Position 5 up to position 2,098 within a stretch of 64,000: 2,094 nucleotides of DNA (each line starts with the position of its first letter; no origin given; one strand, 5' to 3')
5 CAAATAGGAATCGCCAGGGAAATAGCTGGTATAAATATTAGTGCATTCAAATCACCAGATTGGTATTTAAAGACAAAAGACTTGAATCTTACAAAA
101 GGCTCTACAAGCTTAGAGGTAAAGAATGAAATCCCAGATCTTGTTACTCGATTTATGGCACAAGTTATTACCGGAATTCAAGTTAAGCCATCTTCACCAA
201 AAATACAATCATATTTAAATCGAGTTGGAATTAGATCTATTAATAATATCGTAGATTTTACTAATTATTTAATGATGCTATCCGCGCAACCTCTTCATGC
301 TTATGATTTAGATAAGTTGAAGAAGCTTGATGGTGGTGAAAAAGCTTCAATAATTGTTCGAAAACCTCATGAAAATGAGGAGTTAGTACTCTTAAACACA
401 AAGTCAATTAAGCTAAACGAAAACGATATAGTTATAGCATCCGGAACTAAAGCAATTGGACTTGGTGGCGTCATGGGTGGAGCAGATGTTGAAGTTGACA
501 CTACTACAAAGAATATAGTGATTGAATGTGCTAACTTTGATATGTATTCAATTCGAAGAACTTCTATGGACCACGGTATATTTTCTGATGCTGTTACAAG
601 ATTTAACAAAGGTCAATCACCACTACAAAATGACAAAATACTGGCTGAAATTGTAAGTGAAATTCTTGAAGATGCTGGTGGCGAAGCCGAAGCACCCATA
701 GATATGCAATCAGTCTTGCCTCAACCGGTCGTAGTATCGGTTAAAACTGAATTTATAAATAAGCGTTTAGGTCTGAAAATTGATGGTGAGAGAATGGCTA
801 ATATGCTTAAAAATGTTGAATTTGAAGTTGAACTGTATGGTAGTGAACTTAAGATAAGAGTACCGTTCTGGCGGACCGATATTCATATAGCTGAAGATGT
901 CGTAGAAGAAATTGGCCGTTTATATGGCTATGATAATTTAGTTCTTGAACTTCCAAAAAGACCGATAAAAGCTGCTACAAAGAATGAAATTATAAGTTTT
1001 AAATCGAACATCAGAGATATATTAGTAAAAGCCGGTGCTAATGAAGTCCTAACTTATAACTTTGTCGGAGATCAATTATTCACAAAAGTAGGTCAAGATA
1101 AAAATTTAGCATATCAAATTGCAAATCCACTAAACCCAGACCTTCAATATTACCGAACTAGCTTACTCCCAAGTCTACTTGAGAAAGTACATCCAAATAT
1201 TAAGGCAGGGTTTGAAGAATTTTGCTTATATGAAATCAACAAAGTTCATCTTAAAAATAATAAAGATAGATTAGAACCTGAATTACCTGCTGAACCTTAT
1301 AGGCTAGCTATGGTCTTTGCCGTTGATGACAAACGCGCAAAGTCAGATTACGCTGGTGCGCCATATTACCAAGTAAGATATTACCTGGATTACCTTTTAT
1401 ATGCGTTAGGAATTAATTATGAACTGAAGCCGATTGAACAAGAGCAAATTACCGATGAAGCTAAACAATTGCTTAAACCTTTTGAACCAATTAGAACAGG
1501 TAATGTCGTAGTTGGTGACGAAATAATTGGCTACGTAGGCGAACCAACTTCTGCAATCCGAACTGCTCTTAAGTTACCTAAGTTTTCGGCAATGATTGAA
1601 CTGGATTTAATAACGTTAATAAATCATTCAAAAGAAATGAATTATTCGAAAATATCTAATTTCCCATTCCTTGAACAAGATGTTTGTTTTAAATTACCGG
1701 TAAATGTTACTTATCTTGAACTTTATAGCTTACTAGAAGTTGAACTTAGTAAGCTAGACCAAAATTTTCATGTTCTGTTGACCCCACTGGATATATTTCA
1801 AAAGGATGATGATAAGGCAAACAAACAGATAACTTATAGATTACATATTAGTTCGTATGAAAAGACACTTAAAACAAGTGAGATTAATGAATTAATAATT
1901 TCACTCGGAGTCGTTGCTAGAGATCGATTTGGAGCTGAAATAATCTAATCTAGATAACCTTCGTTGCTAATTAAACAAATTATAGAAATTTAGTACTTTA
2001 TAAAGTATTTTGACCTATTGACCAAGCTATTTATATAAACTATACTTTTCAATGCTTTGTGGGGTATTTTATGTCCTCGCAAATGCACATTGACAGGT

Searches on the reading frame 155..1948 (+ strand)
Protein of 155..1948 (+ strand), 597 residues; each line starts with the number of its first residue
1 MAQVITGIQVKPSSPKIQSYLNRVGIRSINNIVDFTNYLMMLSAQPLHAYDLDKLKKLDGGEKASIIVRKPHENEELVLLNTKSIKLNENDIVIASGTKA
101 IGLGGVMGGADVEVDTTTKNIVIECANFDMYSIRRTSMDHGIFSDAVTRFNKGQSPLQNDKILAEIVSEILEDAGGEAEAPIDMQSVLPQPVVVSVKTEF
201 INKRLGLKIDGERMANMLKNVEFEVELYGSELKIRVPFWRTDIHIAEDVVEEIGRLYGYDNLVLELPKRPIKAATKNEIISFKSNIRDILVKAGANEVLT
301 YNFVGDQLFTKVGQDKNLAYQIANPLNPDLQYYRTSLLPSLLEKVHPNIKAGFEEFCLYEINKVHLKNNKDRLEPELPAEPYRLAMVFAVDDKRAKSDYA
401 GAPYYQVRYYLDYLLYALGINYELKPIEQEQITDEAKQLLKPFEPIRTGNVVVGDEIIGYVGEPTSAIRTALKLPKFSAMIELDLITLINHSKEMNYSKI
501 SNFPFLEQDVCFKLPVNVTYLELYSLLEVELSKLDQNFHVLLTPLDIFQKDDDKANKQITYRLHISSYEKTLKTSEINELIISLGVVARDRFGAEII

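Call 79: search_protein_families(library=pfam, proteins=[window:155-1948:+], max_evalue=0.0001)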
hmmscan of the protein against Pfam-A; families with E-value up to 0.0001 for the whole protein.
window:155-1948:+ (597 aa): 4 families
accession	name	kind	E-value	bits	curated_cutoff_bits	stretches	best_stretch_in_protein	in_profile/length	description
PF03483.22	B3_4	-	3.3e-47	160.8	29.3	1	2-172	7-171/174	B3/4 domain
PF17759.6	tRNA_synthFbeta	-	2.7e-35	122.2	22.4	1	266-485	5-214/214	Phenylalanyl tRNA synthetase beta chain CLM domain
PF03484.21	B5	-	1.2e-19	70.7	28.6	1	195-259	2-67/67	tRNA synthetase B5 domain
PF03147.19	FDX-ACB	-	2.4e-07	31.5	31.1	1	501-596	1-93/94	Ferredoxin-fold anticodon binding domain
